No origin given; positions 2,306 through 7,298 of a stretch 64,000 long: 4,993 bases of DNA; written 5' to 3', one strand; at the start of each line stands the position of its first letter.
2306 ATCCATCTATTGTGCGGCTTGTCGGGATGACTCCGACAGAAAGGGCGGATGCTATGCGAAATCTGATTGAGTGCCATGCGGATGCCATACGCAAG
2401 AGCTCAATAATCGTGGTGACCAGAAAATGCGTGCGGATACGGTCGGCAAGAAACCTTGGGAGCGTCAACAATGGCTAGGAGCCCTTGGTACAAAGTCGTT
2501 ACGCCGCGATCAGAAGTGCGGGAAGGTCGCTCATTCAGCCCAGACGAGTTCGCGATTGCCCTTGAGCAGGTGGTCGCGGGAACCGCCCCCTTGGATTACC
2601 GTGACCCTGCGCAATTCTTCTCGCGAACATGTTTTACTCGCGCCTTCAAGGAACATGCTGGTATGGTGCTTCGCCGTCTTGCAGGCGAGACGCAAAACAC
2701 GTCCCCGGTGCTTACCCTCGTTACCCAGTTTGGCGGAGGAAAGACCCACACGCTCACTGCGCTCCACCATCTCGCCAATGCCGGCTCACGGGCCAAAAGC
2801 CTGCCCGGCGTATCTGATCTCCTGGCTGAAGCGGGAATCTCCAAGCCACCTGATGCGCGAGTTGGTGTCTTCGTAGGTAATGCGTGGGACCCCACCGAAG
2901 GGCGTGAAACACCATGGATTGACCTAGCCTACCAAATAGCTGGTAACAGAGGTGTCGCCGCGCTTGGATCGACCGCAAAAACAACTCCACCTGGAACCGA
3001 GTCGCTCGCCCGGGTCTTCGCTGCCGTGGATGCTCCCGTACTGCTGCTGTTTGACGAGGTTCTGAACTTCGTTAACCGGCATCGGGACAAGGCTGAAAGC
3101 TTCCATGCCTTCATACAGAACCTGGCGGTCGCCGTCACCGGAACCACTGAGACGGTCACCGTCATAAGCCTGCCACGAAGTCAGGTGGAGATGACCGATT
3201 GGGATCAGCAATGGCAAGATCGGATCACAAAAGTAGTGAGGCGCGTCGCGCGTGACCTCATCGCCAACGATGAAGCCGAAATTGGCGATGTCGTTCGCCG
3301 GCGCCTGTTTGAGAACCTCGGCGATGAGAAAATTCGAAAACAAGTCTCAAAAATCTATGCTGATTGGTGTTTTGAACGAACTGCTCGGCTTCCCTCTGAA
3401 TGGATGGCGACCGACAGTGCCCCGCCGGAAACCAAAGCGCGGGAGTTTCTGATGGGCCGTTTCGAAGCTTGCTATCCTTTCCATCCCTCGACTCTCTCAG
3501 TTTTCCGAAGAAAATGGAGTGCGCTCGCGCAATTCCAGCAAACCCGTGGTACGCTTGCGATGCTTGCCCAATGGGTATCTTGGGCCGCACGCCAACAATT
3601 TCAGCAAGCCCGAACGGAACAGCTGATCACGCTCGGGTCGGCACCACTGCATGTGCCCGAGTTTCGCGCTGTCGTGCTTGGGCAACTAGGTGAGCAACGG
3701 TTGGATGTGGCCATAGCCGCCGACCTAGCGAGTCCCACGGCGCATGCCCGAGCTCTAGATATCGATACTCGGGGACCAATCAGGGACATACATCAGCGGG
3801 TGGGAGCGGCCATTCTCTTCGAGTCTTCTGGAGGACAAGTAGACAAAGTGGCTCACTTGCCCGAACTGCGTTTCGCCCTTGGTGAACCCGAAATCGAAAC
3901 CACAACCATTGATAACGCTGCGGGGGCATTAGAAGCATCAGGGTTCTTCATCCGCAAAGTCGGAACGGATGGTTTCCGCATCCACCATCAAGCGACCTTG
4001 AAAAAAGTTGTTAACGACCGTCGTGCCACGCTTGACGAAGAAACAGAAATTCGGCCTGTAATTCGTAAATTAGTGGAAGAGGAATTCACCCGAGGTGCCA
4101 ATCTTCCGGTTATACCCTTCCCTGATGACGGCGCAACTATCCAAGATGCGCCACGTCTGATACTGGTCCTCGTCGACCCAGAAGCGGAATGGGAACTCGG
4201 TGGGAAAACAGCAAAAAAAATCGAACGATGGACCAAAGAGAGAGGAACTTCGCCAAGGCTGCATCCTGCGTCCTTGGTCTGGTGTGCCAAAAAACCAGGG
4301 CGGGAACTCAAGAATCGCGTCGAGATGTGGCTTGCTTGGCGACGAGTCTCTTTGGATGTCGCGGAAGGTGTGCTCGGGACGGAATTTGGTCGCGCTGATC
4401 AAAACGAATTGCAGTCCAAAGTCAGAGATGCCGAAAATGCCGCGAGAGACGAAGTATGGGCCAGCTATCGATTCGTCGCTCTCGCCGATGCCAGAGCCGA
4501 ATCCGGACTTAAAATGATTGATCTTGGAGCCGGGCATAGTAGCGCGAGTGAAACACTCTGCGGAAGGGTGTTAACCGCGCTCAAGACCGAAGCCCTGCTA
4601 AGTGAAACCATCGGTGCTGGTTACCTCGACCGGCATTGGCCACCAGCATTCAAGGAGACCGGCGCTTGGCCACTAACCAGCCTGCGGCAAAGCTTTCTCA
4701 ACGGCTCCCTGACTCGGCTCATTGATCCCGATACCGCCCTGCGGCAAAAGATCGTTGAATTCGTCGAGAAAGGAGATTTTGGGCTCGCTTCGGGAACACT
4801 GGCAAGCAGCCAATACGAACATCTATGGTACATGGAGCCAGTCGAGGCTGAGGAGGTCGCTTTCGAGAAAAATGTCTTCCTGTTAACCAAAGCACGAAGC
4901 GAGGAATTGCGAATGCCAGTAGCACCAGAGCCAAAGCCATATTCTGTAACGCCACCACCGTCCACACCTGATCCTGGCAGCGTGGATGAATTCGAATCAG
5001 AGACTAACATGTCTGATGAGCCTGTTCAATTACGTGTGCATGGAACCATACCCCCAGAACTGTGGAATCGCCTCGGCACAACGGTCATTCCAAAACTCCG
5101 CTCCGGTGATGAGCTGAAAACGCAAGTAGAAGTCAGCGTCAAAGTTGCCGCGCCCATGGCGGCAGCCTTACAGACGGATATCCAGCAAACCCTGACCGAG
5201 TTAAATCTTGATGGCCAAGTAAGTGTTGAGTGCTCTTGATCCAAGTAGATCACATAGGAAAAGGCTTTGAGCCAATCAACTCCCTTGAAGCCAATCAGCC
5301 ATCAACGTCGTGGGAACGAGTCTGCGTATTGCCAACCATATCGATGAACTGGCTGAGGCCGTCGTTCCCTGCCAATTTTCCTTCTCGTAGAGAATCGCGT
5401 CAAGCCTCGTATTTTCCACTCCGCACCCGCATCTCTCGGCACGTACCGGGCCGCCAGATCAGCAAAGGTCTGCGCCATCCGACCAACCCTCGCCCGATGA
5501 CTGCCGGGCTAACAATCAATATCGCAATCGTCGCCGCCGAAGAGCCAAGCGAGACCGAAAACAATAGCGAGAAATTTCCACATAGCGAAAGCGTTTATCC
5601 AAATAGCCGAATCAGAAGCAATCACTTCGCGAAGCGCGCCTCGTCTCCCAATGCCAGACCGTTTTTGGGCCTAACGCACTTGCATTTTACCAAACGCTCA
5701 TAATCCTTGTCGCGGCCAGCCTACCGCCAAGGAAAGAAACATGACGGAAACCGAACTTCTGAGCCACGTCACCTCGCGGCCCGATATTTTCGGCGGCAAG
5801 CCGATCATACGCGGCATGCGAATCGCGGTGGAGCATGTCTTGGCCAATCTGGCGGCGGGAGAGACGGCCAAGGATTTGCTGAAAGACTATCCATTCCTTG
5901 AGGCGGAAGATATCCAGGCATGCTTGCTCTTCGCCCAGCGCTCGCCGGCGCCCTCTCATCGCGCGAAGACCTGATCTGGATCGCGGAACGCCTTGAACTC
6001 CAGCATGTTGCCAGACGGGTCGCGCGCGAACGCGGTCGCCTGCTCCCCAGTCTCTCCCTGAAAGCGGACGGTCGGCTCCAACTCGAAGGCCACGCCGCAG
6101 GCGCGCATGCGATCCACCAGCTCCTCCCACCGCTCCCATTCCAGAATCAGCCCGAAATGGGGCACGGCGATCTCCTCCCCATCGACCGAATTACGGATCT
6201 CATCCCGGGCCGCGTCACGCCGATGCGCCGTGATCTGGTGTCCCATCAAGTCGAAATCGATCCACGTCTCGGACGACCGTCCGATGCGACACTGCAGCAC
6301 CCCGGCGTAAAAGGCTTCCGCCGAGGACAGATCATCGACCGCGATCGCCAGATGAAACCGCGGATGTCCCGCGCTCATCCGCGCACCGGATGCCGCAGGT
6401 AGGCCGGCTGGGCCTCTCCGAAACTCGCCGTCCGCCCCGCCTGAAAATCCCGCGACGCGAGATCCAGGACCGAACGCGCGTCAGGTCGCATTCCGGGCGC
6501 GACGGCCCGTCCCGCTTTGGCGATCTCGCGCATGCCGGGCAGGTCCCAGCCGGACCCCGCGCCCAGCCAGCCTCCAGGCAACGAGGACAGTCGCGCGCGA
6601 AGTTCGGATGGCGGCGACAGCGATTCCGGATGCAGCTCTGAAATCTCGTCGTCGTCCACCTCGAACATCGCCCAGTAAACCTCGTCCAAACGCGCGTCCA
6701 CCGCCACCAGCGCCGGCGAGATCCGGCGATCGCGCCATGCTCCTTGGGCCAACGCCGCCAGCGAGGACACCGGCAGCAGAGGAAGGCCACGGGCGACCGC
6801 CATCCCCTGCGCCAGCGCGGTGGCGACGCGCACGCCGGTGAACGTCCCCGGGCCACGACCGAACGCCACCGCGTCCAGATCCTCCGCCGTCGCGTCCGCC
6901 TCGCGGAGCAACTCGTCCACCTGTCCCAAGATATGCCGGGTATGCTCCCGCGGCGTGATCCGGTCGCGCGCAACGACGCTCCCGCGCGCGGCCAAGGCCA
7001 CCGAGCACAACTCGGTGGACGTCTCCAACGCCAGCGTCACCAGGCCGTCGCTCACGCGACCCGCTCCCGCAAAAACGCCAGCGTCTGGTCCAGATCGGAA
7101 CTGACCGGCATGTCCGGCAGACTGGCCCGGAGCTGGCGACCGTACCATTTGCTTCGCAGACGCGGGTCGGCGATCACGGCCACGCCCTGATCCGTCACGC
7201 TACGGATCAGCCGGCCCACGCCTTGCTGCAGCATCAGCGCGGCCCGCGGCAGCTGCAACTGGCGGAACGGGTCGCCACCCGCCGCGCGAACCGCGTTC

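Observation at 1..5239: DUF1156 methylase + DUF499 (BrxC-like) ATPase defence cassette in a low-GC island at the window start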

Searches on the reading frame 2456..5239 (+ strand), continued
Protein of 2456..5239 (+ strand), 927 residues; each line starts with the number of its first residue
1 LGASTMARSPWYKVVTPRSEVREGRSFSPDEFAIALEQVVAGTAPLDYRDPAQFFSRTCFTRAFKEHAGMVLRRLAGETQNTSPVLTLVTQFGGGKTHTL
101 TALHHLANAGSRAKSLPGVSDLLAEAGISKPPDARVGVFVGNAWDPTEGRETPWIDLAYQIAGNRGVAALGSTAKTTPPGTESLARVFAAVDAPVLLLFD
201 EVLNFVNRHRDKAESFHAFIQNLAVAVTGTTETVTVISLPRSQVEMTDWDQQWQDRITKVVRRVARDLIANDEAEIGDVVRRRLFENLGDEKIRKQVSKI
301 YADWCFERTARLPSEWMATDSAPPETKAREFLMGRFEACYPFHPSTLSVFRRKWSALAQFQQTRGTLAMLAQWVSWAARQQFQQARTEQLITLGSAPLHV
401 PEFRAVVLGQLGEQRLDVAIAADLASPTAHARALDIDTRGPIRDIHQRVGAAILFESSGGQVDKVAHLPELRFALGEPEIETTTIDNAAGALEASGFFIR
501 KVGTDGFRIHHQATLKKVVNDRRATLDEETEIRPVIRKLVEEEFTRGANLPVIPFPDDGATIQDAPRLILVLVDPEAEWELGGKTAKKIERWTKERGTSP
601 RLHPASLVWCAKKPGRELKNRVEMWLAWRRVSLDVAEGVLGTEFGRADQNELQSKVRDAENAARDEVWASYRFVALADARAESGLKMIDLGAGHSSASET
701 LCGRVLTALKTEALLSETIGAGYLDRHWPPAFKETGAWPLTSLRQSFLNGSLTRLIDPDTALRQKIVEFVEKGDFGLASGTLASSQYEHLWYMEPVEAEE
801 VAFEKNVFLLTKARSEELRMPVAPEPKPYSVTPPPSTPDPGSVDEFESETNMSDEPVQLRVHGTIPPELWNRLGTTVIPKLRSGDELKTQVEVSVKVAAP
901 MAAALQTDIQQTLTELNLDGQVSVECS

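Call 72: search_protein_families(library=ncbifam, proteins=[window:2471-5239:+, L006:2710-6333:+, L006:6330-9344:+], max_evalue=0.001)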
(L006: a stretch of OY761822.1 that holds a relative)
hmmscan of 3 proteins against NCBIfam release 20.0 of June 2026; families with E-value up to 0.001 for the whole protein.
window:2471-5239:+ (922 aa): 1 family
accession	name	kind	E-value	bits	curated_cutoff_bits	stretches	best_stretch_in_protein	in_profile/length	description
NF042962.1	DUF499_antiphage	equivalog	1.9e-25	89.1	1200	1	42-551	31-521/1025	anti-phage-associated DUF499 domain-containing protein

L006:2710-6333:+ (1207 aa): 30 families (the best 25 are shown)
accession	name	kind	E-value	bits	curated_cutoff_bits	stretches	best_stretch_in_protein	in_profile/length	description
NF038317.1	DISARM_DrmD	equivalog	8.9e-107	358.6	610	1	168-1044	110-981/1021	DISARM system SNF2-like helicase DrmD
NF038318.1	DISARM_DrmD_b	equivalog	2.5e-65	221.1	950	1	154-688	18-559/868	DISARM system SNF2-like helicase DrmD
NF041062.1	DpdE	equivalog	1.2e-50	172.5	500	2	159-356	147-328/1048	protein DpdE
NF042964.1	phospholipD_antiphage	equivalog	1.3e-50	172.7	1100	2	433-695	591-825/895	phospholipase D-like domain-containing anti-phage protein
NF003426.0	PRK04914.1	equivalog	2.7e-49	168.2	576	2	152-355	140-344/959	RNA polymerase-associated protein RapA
NF058637.1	helic_SCO1167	equivalog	4.1e-22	78.1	1200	2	560-696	779-909/932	SCO1167/SCO6262 family helicase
NF053675.1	pilus_reg_Snf2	equivalog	1.4e-19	69.8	1100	2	532-697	852-1009/1029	pilus expression-regulating Snf2 family helicase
NF010337.0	PRK13766.1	equivalog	3.5e-15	55.2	610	1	531-660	338-468/781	Hef nuclease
NF053631.1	RNA_helic_CshA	equivalog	2e-12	46.8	646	1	562-675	239-344/434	degradosome RNA helicase CshA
NF002340.1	PRK01297.1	equivalog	4e-12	45.6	564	1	556-662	245-345/372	ATP-dependent RNA helicase RhlB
NF007882.0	PRK10590.1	equivalog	1.5e-11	43.9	743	1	558-672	243-351/456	ATP-dependent RNA helicase RhlE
NF008394.0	PRK11192.1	equivalog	3.1e-10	39.5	507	1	558-662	245-343/441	ATP-dependent RNA helicase SrmB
NF008744.0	PRK11776.1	equivalog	3.6e-10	39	524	1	560-663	242-339/460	ATP-dependent RNA helicase DbpA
NF053711.1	RNA_heli_RhlE1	exception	4.5e-10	38.8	750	1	561-667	245-345/434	RNA helicase RhlE1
NF041790.1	anti-phage_ZorD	equivalog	5.6e-10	37.8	1500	1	560-668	922-1032/1035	type I Zorya anti-phage system protein ZorD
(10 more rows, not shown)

L006:6330-9344:+ (1004 aa): 1 family
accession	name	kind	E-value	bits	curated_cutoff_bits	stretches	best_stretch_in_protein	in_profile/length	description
NF042963.1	DUF1156_antiphage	equivalog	1.9e-60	205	1000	2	128-734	182-773/960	anti-phage-associated DUF1156 domain-containing protein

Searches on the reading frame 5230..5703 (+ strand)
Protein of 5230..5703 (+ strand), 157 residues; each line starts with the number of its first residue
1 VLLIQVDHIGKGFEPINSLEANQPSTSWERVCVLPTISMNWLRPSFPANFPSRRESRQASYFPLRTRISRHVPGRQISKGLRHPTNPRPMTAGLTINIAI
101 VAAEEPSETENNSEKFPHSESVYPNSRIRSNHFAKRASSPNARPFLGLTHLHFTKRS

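Call 6: search_protein_families(library=pfam, proteins=[window:5230-5703:+], max_evalue=0.01)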
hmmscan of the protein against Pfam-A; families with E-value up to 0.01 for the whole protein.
window:5230-5703:+ (157 aa): 0 families

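Call 7: search_protein_families(library=padloc, proteins=[window:5230-5703:+], max_evalue=0.01)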
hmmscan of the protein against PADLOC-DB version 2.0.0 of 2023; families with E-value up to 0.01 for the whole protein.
window:5230-5703:+ (157 aa): 0 families

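Call 27: search_protein_families(library=pfam, proteins=[window:5230-5703:+], max_evalue=0.01)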
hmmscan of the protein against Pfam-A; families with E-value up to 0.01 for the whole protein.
window:5230-5703:+ (157 aa): 0 families

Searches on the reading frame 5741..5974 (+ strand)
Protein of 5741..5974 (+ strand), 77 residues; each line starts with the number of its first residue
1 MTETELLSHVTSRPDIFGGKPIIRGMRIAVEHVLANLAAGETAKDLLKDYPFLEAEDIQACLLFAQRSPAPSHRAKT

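Call 27: search_protein_families(library=pfam, proteins=[window:5741-5974:+], max_evalue=0.01)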
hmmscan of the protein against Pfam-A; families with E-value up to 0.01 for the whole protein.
window:5741-5974:+ (77 aa): 1 family
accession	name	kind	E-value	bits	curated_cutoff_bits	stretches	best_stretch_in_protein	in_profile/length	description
PF04255.20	DUF433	-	4e-23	81.4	23.6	1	10-65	1-56/56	Protein of unknown function (DUF433)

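Call 66: search_protein_families(library=padloc, proteins=[window:5741-5974:+], max_evalue=0.001)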
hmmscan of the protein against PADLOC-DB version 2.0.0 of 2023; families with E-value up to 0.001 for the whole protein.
window:5741-5974:+ (77 aa): 0 families

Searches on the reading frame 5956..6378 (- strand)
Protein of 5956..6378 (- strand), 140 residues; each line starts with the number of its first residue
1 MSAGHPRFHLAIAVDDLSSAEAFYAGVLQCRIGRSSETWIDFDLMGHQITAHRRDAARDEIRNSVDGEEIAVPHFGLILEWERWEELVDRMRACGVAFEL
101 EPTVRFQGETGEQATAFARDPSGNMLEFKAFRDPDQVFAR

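Call 27: search_protein_families(library=pfam, proteins=[window:5956-6378:-], max_evalue=0.01)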
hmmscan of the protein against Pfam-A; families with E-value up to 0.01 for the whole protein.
window:5956-6378:- (140 aa): 2 families
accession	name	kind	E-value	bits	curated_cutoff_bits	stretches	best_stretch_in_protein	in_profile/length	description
PF00903.31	Glyoxalase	-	1.8e-09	38.4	20.6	1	9-128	4-121/121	Glyoxalase/Bleomycin resistance protein/Dioxygenase superfamily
PF13669.12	Glyoxalase_4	-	0.0029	18.3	27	0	9-98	2-93/109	Glyoxalase/Bleomycin resistance protein/Dioxygenase superfamily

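Call 48: find_encoding_contigs(protein=window:5956-6378:-, flank=10000, max_places=4)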
Protein window:5956-6378:- (140 aa): no gene with exactly this product is on record in the collection.

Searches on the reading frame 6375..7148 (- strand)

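Call 27: search_protein_families(library=pfam, proteins=[window:6375-7148:-], max_evalue=0.01)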
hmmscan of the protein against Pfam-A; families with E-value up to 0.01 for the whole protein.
window:6375-7148:- (257 aa): 1 family
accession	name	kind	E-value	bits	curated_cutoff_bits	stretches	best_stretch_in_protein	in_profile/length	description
PF00814.31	TsaD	-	6.4e-27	95.3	24.8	1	64-182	24-146/264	tRNA N6-adenosine threonylcarbamoyltransferase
